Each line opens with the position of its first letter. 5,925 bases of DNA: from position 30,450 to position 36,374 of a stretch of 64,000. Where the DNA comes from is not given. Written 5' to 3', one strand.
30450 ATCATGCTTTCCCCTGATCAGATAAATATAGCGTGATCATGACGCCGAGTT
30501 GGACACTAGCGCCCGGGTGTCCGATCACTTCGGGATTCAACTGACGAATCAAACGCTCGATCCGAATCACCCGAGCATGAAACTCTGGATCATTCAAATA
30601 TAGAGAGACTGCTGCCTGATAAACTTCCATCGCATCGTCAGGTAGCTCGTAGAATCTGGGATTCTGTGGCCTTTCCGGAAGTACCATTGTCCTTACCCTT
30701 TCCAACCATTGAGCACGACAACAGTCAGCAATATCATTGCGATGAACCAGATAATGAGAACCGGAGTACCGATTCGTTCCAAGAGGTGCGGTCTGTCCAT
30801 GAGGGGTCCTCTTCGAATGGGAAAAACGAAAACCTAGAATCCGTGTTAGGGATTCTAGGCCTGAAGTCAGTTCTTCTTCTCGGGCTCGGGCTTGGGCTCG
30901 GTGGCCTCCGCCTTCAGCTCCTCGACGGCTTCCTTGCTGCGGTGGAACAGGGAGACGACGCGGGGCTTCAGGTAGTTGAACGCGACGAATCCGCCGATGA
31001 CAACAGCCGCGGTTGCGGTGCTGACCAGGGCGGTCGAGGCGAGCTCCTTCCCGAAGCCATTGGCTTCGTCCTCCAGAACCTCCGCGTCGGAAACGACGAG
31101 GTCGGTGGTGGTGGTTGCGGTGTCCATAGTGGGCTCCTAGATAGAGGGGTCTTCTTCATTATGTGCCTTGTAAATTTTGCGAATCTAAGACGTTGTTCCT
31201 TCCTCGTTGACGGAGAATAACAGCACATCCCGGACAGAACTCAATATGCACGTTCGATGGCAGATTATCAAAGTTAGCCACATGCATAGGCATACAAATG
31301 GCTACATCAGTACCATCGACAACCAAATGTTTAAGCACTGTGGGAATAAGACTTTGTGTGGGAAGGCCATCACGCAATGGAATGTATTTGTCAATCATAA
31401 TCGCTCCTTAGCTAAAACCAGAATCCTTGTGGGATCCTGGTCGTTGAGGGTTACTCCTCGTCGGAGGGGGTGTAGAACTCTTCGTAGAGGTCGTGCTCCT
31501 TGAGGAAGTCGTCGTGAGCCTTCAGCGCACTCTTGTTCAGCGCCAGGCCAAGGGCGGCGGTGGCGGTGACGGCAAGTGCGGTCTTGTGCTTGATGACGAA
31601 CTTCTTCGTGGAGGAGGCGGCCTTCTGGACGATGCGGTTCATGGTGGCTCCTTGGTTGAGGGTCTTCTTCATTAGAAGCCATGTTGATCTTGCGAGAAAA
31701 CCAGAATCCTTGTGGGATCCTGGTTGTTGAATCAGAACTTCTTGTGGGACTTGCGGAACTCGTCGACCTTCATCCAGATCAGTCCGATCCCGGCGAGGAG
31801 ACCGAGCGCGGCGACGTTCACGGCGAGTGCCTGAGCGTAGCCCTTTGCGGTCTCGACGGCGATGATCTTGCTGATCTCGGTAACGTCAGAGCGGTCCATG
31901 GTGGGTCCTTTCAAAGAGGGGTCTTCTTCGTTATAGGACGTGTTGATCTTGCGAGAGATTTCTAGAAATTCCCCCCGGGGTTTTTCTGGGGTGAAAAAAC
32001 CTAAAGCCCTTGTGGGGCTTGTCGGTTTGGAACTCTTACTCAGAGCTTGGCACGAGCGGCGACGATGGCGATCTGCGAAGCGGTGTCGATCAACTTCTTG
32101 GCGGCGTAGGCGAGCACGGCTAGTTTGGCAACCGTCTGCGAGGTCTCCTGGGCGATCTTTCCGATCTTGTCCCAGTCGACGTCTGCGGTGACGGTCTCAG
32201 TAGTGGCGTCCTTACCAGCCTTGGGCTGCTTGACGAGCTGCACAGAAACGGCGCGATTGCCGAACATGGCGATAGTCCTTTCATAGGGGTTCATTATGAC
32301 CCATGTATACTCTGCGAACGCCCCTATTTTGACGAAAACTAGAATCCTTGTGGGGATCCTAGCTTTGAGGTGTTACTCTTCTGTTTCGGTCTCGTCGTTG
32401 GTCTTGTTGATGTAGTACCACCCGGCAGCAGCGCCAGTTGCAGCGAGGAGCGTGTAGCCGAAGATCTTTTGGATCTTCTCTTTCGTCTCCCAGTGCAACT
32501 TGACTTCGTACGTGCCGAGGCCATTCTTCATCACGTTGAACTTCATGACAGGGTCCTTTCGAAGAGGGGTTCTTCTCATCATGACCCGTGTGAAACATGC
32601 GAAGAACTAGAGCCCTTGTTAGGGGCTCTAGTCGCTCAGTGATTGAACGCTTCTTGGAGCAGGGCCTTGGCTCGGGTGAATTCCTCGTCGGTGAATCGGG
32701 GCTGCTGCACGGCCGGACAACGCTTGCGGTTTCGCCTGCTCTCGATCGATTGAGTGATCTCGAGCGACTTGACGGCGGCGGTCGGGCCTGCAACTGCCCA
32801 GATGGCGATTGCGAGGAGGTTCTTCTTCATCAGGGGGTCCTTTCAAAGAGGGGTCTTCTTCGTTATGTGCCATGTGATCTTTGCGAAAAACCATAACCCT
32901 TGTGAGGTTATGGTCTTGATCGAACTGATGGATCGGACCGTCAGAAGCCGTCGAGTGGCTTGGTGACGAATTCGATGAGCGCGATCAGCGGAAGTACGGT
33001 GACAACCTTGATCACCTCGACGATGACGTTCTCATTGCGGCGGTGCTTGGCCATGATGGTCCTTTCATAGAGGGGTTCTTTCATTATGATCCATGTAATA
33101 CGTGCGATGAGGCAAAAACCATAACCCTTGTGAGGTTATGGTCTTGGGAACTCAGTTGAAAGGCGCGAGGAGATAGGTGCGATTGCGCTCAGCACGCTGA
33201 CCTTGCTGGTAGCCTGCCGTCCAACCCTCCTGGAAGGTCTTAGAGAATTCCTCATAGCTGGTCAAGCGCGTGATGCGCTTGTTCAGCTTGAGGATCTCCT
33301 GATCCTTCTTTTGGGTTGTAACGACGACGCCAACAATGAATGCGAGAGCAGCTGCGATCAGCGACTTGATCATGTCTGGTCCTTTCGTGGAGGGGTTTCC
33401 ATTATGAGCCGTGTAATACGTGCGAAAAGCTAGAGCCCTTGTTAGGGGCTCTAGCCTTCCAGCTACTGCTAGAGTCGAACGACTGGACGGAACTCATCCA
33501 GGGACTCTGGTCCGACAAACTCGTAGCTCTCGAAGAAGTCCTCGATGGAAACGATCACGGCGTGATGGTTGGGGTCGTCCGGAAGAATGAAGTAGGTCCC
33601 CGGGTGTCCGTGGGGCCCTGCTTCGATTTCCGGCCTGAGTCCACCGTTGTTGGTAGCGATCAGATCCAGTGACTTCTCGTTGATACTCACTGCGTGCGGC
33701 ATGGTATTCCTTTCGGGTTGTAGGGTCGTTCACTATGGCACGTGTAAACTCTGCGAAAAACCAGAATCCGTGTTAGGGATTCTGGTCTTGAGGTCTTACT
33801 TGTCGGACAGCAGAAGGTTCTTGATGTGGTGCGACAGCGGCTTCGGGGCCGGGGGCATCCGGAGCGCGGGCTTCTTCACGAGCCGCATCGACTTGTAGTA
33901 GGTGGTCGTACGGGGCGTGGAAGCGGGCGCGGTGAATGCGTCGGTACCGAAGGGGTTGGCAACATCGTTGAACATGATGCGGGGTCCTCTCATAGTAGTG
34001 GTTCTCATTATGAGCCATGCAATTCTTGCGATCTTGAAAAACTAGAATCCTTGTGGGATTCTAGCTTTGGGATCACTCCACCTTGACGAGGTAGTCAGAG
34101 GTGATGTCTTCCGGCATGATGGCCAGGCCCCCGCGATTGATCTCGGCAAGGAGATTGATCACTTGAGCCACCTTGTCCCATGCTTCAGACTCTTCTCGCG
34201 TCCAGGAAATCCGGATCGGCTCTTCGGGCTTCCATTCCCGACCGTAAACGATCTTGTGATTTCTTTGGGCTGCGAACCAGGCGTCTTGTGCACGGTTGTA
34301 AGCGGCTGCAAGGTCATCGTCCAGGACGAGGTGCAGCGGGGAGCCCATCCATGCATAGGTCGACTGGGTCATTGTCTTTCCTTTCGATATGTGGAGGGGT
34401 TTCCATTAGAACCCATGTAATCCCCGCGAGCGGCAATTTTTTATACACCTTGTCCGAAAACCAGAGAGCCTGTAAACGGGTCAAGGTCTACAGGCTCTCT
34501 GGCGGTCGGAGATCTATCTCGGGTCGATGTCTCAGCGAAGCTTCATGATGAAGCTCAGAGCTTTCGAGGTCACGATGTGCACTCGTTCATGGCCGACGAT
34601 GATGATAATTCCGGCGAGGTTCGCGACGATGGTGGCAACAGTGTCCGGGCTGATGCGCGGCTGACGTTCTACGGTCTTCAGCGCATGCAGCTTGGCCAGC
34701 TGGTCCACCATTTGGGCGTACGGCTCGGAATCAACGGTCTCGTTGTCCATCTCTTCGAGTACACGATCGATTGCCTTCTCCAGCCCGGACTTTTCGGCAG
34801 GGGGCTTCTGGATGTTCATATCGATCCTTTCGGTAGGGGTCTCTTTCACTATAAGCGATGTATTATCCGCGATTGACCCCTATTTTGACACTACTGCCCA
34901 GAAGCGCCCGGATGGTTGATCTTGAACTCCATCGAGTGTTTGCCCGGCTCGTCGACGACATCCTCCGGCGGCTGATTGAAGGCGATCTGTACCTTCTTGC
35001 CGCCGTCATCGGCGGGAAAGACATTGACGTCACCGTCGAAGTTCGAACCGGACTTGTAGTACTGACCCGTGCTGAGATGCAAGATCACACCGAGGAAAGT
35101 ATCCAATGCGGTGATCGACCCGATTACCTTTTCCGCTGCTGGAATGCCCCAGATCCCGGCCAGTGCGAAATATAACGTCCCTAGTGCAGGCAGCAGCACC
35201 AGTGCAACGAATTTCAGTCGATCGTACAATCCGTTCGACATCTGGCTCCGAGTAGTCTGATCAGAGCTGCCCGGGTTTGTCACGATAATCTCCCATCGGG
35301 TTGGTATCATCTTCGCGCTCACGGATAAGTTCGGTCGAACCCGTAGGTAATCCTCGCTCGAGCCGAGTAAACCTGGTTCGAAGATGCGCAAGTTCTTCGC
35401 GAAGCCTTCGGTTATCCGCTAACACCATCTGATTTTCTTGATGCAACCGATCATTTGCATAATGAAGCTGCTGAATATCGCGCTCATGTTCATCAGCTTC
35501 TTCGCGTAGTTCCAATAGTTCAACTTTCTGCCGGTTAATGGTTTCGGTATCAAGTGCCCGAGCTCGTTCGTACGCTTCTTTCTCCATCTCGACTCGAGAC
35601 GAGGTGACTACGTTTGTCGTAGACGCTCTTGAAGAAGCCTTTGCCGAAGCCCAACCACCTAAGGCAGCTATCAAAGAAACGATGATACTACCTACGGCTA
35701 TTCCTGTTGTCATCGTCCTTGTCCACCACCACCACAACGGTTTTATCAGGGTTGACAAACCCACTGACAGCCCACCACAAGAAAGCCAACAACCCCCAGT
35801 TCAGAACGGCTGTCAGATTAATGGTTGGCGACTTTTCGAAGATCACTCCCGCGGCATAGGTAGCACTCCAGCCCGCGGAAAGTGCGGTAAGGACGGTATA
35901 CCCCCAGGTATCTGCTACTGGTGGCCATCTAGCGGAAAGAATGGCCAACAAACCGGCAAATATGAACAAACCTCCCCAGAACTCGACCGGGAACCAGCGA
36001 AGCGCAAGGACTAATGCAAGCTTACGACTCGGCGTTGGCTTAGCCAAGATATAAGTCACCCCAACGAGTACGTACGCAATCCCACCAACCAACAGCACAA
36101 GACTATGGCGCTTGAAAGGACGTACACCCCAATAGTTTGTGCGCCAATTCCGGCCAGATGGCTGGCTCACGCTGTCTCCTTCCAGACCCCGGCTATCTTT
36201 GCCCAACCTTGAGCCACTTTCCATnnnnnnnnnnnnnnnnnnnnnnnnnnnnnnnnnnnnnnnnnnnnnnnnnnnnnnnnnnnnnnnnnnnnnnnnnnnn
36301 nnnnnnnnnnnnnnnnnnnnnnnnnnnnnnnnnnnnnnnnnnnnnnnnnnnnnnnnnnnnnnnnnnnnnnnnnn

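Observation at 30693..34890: Array of about 14 self-contained micro-gene cassettes, each with its own terminator, promoter-like box and leader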

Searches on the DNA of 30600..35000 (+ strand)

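Call 12: search_dna_similar(query=window:30600-35000:+, collection=phages, mode=distant, max_rows=25)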
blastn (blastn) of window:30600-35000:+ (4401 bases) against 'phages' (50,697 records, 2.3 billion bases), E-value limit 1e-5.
Records with a match: 64; places in all: 64; records where one place covers at least 80% of the query: 0.
Best place of each record, by identity: 80-90% 6; 60-80% 58.
By first word of the organism name: Gordonia 33; Streptomyces 29; Arthrobacter 2.
By host as written in the record: Gordonia rubripertincta NRRL B-16540 25; Streptomyces griseus ATCC 10137 15; Gordonia terrae 3612 6; Streptomyces scabiei RL-34 4; Streptomyces mirabilis NRRL B-2400 2; Streptomyces azureus NRRL B-2655 2; Arthrobacter globiformis NRRL B-2979 SEA 2; Streptomyces stelliscabiei 1; and 7 more.
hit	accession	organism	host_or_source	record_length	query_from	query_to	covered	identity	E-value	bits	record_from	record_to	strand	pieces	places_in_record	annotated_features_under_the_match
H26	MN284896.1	Gordonia phage OhMyWard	Gordonia rubripertincta NRRL B-16540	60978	3937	4160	5%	67.1%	3e-9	72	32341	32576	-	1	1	36: hypothetical protein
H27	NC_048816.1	Gordonia phage OhMyWard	Gordonia rubripertincta NRRL B-16540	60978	3937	4160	5%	67.1%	3e-9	72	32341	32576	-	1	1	36: hypothetical protein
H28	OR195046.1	Gordonia phage Mossy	Gordonia rubripertincta NRRL B-16540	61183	3937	4160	5%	66.7%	1e-7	67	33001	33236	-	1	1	38: hypothetical protein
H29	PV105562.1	Streptomyces phage HazuAndZazu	Streptomyces mirabilis NRRL B-2400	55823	855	1045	4%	71.5%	3e-15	92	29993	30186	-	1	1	42: hypothetical protein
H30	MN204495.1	Streptomyces phage CherryBlossom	Streptomyces griseus ATCC 10137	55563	855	1045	4%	71.5%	3e-15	92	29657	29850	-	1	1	43: hypothetical protein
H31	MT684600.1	Streptomyces phage TieDye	Streptomyces griseus ATCC 10137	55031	855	1045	4%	71.5%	3e-15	92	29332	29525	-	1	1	42: hypothetical protein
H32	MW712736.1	Streptomyces phage TaidaOne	Streptomyces griseus ATCC 10137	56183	855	1045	4%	71.5%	3e-15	92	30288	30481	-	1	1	43: hypothetical protein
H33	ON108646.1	Streptomyces phage TonyStarch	Streptomyces mirabilis NRRL B-2400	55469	855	1045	4%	71.5%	3e-15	92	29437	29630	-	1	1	42: membrane protein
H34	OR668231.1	Streptomyces phage Psst4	Streptomyces stelliscabiei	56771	855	1045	4%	71.5%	3e-15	92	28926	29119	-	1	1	hypothetical protein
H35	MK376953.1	Gordonia phage Rickmore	Gordonia terrae 3612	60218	3928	4113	4%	69.7%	5e-12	82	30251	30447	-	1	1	36: hypothetical protein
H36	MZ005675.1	Gordonia phage AlainaMarie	Gordonia terrae 3612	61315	3928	4113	4%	69.7%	5e-12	82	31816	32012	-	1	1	37: hypothetical protein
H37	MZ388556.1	Gordonia phage Nithya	Gordonia rubripertincta NRRL B-16540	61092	3928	4113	4%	69.7%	5e-12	82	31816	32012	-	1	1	37: hypothetical protein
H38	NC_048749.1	Gordonia phage Rickmore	Gordonia terrae 3612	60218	3928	4113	4%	69.7%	5e-12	82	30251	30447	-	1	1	36: hypothetical protein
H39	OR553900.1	Gordonia phage EndAve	Gordonia rubripertincta NRRL B-16540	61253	3928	4113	4%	69.7%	5e-12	82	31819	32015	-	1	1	37: hypothetical protein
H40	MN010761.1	Gordonia phage Kenosha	Gordonia rubripertincta NRRL B-16540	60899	3928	4113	4%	67.7%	3e-8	68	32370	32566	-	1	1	37: hypothetical protein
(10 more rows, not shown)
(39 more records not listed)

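Call 84: get_annotated_region(hit=H29, flank=9000)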
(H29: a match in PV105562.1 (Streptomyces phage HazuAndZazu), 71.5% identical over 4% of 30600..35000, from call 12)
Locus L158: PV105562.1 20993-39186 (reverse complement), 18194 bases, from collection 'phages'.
description: Streptomyces phage HazuAndZazu, complete genome.
organism: Streptomyces phage HazuAndZazu (NCBI taxid 3396151)
taxonomy: Viruses
host: Streptomyces mirabilis NRRL B-2400; source: soil; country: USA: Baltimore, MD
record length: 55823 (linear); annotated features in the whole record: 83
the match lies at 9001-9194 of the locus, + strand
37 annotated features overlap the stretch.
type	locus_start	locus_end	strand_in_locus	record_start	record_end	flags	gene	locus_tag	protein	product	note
CDS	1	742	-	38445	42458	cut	59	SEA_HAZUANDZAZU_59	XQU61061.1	DNA primase/polymerase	-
CDS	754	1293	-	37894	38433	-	58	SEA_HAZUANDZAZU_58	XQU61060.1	hypothetical protein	-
CDS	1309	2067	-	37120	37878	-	57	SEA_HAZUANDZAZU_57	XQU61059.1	hypothetical protein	-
CDS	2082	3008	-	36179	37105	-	56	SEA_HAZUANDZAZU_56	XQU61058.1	hypothetical protein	-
CDS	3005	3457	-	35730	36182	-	55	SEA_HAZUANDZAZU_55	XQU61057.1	ATP binding cassette-like protein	-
CDS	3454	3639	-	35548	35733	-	54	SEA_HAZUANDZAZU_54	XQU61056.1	hypothetical protein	-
CDS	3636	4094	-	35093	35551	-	53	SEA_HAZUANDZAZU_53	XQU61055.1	hypothetical protein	-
CDS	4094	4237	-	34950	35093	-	52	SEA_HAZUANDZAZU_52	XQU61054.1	hypothetical protein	-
CDS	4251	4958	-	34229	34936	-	51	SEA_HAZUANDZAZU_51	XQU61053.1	hypothetical protein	-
CDS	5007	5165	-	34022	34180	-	50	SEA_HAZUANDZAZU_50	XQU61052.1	hypothetical protein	-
CDS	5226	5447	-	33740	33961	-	49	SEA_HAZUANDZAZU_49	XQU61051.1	hypothetical protein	-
CDS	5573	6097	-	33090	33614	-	48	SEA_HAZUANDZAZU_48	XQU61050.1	hypothetical protein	-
CDS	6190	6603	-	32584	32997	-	47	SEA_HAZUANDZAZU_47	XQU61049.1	hypothetical protein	-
CDS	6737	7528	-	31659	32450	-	46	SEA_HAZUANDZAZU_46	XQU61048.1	hypothetical protein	-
CDS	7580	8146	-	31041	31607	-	45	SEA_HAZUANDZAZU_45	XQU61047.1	lipoprotein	-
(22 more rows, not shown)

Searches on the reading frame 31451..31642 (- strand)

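Call 41: search_protein_families(library=phrogs, proteins=[window:31451-31642:-], max_evalue=0.01)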
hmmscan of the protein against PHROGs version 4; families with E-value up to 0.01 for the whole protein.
window:31451-31642:- (63 aa): 2 families
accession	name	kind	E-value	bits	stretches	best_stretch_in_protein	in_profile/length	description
phrog_12653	-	unknown function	2.3e-14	54.1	1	5-63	4-64/65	-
phrog_32469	-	unknown function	0.0004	21.8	1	9-43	16-50/92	-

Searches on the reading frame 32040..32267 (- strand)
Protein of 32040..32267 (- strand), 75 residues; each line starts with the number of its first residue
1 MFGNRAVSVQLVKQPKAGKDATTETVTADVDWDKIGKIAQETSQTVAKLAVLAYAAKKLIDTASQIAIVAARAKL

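Call 40: search_protein_families(library=phrogs, proteins=[window:32040-32267:-], max_evalue=0.01)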
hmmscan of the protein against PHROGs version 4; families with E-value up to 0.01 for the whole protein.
window:32040-32267:- (75 aa): 1 family
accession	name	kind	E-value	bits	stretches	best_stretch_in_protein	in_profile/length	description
phrog_6618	-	unknown function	2.4e-09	38.3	1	1-74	1-75/78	-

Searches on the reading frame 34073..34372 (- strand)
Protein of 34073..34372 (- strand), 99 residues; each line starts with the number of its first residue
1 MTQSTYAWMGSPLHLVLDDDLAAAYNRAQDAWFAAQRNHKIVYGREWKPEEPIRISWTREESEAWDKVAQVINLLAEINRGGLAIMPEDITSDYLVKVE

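Call 40: search_protein_families(library=phrogs, proteins=[window:34073-34372:-], max_evalue=0.01)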
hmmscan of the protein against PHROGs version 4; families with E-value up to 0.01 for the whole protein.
window:34073-34372:- (99 aa): 1 family
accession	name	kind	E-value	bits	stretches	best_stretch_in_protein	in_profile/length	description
phrog_26203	-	unknown function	1.4e-07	33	1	10-96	9-93/95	-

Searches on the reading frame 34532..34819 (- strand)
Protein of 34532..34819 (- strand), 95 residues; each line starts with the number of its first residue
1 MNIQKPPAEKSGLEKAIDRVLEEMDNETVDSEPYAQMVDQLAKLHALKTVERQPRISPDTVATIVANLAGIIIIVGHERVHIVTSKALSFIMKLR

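Call 38: find_related_loci(query=window:34532-34819:-, collection=metagenome_contigs, flank=10000)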
Query window:34532-34819:- (95 aa) in metagenome_contigs; peptide patterns used: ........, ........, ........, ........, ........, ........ (x = any residue, [..] = any of these).
600 stretches matched a pattern (row limit reached: there are more); 1 encode a relative of the query (tblastn E <= 1e-3); 1 distinct loci.
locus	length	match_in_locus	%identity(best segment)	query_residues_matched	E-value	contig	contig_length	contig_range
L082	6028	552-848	39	2-94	5e-19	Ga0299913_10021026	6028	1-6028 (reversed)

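Call 40: search_protein_families(library=phrogs, proteins=[window:34532-34819:-], max_evalue=0.01)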
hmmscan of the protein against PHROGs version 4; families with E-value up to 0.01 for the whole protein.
window:34532-34819:- (95 aa): 1 family
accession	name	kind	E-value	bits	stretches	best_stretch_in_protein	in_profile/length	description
phrog_5818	-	unknown function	2.7e-32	112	1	4-94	5-96/98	-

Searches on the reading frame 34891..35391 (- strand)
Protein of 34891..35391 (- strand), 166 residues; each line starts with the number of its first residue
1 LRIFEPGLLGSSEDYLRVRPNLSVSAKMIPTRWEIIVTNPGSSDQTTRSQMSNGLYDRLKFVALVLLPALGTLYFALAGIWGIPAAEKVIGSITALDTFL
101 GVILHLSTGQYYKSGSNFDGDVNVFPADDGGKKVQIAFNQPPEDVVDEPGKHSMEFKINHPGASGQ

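Call 10: search_protein_families(library=pfam, proteins=[window:34891-35391:-], max_evalue=0.01)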
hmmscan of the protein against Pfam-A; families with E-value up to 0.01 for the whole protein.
window:34891-35391:- (166 aa): 1 family
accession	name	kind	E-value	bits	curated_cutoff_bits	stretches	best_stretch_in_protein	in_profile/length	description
PF16938.10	Phage_holin_Dp1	-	4.9e-26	91.3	25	1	51-112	1-62/63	Putative phage holin Dp-1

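Call 26: find_related_loci(query=window:34891-35391:-, collection=viral_contigs, flank=10000)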
Query window:34891-35391:- (166 aa) in viral_contigs; peptide patterns used: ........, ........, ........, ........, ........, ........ (x = any residue, [..] = any of these).
439 stretches matched a pattern; 430 encode a relative of the query (tblastn E <= 1e-3); the best 80 are kept; 80 distinct loci.
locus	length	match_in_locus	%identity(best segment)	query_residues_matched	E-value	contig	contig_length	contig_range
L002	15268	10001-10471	49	1-160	5e-49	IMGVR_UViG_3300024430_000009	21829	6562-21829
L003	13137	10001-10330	52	51-163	1e-32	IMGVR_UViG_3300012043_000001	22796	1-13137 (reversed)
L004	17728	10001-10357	50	40-159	1e-30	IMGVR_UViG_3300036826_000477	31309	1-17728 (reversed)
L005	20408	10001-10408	42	39-161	1e-28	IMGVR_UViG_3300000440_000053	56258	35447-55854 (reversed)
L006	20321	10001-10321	52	15-117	5e-26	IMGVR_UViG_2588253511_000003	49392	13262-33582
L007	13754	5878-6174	51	19-121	6e-26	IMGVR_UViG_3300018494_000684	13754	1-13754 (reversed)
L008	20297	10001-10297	51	19-121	6e-26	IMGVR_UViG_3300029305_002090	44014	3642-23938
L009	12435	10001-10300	50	19-121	1e-25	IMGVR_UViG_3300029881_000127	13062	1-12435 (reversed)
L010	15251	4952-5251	50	19-121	1e-25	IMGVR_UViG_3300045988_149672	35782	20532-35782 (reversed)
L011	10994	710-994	56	51-137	1e-25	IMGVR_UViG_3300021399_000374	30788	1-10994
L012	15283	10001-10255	51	32-121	1e-25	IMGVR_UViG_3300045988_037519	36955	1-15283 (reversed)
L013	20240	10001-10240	61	39-117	2e-25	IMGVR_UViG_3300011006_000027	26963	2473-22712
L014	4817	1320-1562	58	51-126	2e-25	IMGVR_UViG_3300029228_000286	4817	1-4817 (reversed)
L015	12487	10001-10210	66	45-114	3e-25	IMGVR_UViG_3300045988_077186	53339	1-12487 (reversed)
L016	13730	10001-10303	47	55-159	3e-25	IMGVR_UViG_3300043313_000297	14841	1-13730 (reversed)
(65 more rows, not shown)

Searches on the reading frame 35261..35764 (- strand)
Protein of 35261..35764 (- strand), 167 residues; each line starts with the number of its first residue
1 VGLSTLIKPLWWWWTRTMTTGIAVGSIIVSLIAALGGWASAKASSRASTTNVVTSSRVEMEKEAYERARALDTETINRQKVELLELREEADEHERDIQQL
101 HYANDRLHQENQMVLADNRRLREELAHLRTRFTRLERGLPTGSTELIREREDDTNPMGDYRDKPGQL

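Call 10: search_protein_families(library=pfam, proteins=[window:35261-35764:-], max_evalue=0.01)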
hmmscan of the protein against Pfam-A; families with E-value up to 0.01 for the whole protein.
window:35261-35764:- (167 aa): 1 family
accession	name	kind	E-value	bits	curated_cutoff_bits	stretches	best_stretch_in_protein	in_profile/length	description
PF02183.23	HALZ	-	0.0055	17.3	28.1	1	94-130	4-40/43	Homeobox associated leucine zipper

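Call 41: search_protein_families(library=phrogs, proteins=[window:35261-35764:-], max_evalue=0.01)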
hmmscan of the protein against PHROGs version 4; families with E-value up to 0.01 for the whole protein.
window:35261-35764:- (167 aa): 3 families
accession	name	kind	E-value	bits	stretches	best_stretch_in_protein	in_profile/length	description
phrog_33583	-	unknown function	2.4e-16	61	1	25-106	8-93/113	-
phrog_15746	-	head and packaging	0.0047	17.9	1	17-104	15-98/228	internal virion protein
phrog_3671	-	unknown function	0.0048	18.1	0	26-131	14-79/87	-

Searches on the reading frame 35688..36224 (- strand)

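Call 10: search_protein_families(library=pfam, proteins=[window:35688-36224:-], max_evalue=0.01)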
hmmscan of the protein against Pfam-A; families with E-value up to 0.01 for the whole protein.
window:35688-36224:- (178 aa): 0 families

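Call 41: search_protein_families(library=phrogs, proteins=[window:35688-36224:-], max_evalue=0.01)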
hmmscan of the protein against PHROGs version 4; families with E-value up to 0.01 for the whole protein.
window:35688-36224:- (178 aa): 3 families
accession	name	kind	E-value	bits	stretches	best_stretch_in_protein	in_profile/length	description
phrog_24913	-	unknown function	4.7e-34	118.5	1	28-164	19-156/208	-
phrog_4026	-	tail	9.5e-13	49.1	1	40-160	14-134/149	minor tail protein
phrog_1298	-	tail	3e-05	24.7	1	42-155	13-130/163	minor tail protein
